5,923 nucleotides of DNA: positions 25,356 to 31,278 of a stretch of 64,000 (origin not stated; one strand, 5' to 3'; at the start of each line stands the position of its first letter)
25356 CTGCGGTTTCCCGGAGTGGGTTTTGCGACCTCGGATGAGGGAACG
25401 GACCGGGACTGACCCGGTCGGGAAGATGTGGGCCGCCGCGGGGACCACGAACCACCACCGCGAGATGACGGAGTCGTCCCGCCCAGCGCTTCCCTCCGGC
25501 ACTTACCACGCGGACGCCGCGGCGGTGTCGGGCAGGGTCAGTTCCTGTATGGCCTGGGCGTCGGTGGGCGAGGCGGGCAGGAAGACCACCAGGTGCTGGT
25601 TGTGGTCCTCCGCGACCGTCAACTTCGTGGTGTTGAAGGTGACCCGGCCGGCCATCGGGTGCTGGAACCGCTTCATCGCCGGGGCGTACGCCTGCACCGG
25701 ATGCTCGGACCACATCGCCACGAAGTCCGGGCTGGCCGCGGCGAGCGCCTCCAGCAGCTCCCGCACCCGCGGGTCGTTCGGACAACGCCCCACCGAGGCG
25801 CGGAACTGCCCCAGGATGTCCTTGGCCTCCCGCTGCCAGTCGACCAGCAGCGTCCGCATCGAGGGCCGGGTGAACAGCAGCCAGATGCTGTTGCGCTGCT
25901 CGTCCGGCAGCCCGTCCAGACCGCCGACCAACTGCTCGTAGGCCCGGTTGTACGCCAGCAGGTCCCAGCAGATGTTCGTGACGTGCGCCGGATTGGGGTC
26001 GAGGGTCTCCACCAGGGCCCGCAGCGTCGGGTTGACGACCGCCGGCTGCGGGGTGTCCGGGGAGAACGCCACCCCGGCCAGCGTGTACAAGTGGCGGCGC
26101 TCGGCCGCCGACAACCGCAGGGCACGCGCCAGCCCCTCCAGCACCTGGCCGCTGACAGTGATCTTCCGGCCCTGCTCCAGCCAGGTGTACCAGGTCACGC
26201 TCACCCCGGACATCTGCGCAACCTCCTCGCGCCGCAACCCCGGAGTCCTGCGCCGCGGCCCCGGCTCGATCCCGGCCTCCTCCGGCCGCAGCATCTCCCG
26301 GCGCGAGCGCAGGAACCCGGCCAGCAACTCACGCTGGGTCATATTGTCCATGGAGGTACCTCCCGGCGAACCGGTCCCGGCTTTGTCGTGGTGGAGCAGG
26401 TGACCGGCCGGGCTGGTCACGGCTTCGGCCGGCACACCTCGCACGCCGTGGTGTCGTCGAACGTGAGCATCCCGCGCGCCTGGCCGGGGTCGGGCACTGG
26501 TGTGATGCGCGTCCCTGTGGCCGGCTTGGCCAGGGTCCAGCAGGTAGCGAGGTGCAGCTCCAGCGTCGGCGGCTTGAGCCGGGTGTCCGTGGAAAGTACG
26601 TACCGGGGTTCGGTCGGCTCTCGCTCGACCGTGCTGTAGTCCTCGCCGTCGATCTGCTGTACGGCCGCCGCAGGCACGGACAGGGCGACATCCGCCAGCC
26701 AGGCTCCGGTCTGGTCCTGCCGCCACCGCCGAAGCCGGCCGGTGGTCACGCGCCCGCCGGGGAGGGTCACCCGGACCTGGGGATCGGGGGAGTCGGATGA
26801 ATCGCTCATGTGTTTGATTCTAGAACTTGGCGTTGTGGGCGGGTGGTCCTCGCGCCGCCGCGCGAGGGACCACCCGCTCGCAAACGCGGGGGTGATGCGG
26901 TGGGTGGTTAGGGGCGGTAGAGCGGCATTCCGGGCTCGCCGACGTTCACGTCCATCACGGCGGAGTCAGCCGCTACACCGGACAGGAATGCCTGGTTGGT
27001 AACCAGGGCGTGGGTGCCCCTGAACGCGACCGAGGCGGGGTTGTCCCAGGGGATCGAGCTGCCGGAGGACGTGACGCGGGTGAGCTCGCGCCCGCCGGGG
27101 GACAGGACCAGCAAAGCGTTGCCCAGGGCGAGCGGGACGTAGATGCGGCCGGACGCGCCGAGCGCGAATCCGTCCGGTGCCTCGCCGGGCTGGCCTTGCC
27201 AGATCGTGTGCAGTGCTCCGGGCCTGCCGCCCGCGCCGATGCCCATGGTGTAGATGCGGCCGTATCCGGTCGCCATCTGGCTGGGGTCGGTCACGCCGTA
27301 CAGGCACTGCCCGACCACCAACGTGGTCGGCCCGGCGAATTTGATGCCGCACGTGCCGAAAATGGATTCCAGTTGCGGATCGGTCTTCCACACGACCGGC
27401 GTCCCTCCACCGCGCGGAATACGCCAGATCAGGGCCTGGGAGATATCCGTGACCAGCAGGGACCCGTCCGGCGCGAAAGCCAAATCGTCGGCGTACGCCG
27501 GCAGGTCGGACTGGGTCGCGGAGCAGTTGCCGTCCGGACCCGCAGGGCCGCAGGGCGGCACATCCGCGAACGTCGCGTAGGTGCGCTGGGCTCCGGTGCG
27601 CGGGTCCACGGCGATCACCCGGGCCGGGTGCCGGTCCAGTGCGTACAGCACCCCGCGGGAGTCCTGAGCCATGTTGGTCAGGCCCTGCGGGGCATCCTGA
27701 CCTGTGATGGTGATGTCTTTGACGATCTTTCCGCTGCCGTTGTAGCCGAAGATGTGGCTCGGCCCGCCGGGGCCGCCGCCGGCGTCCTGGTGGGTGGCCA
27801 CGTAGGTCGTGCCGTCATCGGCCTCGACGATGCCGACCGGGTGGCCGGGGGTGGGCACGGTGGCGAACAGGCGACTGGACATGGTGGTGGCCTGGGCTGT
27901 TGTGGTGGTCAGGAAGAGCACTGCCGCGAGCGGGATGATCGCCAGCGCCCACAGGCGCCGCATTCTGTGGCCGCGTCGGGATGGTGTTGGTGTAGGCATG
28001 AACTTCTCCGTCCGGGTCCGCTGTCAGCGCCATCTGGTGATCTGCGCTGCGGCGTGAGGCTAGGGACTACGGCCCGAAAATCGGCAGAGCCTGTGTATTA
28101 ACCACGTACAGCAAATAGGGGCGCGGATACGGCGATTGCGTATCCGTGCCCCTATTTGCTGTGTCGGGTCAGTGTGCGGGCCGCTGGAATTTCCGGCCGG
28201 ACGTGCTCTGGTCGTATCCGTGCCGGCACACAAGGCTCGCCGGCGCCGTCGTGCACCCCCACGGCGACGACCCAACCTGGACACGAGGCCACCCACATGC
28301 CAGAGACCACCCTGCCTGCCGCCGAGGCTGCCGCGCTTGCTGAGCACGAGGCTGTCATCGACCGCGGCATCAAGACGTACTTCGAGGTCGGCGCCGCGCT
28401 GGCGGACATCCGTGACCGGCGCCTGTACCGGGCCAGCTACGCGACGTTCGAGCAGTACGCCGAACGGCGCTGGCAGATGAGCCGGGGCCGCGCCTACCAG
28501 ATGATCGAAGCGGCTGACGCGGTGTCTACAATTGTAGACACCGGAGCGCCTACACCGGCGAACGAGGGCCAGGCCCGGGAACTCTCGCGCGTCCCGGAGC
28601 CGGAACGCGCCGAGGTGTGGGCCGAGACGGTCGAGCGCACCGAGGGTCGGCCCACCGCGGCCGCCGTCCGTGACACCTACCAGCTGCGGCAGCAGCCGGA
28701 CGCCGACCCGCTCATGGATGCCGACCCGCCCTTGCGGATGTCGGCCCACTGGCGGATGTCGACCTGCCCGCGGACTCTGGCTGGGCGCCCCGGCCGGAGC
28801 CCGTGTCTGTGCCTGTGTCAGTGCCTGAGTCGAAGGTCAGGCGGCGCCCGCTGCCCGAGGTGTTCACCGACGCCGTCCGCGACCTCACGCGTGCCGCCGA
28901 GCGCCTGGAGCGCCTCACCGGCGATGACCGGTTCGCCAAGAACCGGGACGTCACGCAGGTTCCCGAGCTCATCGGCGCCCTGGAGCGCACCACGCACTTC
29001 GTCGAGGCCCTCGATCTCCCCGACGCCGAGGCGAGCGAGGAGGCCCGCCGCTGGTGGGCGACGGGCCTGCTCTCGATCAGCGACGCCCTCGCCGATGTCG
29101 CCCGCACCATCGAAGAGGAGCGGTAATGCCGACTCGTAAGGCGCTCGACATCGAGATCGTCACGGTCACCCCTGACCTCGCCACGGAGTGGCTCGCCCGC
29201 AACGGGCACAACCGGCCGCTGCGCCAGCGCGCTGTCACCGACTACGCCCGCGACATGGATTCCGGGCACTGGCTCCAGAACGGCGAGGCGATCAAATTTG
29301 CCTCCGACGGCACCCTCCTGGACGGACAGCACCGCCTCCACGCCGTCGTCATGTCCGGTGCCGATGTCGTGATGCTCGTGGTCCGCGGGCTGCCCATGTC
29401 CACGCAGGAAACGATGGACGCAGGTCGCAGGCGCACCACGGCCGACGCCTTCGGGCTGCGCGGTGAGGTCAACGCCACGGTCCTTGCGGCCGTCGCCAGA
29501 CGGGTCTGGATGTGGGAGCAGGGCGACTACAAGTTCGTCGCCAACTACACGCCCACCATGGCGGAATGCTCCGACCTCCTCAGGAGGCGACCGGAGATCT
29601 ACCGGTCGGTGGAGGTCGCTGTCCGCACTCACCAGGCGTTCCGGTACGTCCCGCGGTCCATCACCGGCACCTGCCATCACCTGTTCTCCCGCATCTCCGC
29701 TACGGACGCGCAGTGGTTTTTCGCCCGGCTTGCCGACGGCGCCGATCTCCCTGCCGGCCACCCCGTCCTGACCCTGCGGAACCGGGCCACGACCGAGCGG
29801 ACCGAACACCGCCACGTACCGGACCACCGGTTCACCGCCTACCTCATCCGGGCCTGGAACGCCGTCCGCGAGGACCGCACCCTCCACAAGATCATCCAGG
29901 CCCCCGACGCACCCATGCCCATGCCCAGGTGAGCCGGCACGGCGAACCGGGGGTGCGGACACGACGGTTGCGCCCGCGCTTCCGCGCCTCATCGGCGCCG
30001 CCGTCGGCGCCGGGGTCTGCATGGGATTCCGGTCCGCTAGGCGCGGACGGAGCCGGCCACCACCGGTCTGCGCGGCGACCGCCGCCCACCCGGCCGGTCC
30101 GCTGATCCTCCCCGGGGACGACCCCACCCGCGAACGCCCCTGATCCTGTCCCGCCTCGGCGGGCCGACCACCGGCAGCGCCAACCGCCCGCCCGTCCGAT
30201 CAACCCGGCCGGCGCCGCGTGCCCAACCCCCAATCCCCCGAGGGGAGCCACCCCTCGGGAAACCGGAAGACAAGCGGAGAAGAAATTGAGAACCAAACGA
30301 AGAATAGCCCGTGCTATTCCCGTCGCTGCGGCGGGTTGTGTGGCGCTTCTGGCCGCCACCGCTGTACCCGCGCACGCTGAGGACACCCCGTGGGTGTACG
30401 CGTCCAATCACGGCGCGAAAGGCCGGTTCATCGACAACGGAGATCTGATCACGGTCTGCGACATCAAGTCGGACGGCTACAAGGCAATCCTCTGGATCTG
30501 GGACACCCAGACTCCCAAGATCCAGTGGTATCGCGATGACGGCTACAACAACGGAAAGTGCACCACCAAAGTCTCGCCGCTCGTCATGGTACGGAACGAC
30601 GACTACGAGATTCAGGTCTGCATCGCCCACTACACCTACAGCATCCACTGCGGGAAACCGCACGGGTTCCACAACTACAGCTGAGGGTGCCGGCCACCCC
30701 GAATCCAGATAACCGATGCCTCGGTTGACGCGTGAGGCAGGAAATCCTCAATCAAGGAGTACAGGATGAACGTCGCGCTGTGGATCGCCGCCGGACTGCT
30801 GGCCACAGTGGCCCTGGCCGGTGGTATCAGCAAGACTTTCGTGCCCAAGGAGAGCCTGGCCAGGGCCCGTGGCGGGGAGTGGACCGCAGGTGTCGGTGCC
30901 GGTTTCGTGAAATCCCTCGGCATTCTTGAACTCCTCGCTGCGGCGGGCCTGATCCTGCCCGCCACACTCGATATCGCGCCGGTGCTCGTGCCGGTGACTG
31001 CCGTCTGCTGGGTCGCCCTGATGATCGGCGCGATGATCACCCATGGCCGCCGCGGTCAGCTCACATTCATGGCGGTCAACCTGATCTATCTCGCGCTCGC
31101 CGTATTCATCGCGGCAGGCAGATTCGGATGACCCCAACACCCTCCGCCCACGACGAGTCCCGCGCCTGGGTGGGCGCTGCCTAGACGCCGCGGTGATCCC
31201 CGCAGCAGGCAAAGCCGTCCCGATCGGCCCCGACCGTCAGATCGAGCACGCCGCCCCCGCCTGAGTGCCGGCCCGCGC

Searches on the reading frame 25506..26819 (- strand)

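Call 9: search_protein_families(library=pfam, max_evalue=0.01, proteins=[window:25506-26819:-])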
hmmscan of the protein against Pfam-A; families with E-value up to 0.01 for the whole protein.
window:25506-26819:- (438 aa): 3 families
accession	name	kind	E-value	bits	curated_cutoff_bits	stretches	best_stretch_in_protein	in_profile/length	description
PF17765.7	MLTR_LBD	-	6.5e-49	166.7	26.3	1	262-427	1-168/168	MmyB-like transcription regulator ligand binding domain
PF13560.12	HTH_31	-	9e-12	45.6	27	1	166-244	2-64/64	Helix-turn-helix domain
PF01381.28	HTH_3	-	0.00071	20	23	1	194-240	9-54/55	Helix-turn-helix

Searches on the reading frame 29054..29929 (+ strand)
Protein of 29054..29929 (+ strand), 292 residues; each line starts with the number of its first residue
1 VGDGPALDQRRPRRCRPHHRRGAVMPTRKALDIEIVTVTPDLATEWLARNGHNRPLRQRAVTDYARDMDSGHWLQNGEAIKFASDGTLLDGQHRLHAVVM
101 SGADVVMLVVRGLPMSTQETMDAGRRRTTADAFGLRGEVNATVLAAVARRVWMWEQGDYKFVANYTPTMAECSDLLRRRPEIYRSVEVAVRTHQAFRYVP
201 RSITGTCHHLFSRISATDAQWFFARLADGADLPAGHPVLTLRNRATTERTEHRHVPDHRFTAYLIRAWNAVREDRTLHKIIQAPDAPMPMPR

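Call 9: search_protein_families(library=pfam, max_evalue=0.01, proteins=[window:29054-29929:+])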
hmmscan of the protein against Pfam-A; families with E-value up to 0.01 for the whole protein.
window:29054-29929:+ (292 aa): 0 families

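Call 56: search_protein_families(library=phrogs, max_evalue=0.001, proteins=[window:29054-29929:+])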
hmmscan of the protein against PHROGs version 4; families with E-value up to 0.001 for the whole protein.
window:29054-29929:+ (292 aa): 1 family
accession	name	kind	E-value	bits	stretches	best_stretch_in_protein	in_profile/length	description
phrog_5931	-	unknown function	6.3e-69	233.6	1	30-284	7-266/282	-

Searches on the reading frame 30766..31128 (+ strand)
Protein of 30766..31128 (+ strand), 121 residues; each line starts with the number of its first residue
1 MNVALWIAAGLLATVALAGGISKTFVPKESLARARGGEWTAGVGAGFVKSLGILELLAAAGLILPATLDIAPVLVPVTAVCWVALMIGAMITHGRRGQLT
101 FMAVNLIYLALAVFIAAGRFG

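Call 9: search_protein_families(library=pfam, max_evalue=0.01, proteins=[window:30766-31128:+])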
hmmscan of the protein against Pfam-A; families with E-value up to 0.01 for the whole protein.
window:30766-31128:+ (121 aa): 2 families
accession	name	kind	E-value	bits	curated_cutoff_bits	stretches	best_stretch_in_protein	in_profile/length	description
PF13564.11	DoxX_2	-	2.3e-20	73.1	26.3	1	7-114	1-102/103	DoxX-like family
PF07291.16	MauE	-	0.0062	17.3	27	1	1-92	1-93/128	Methylamine utilisation protein MauE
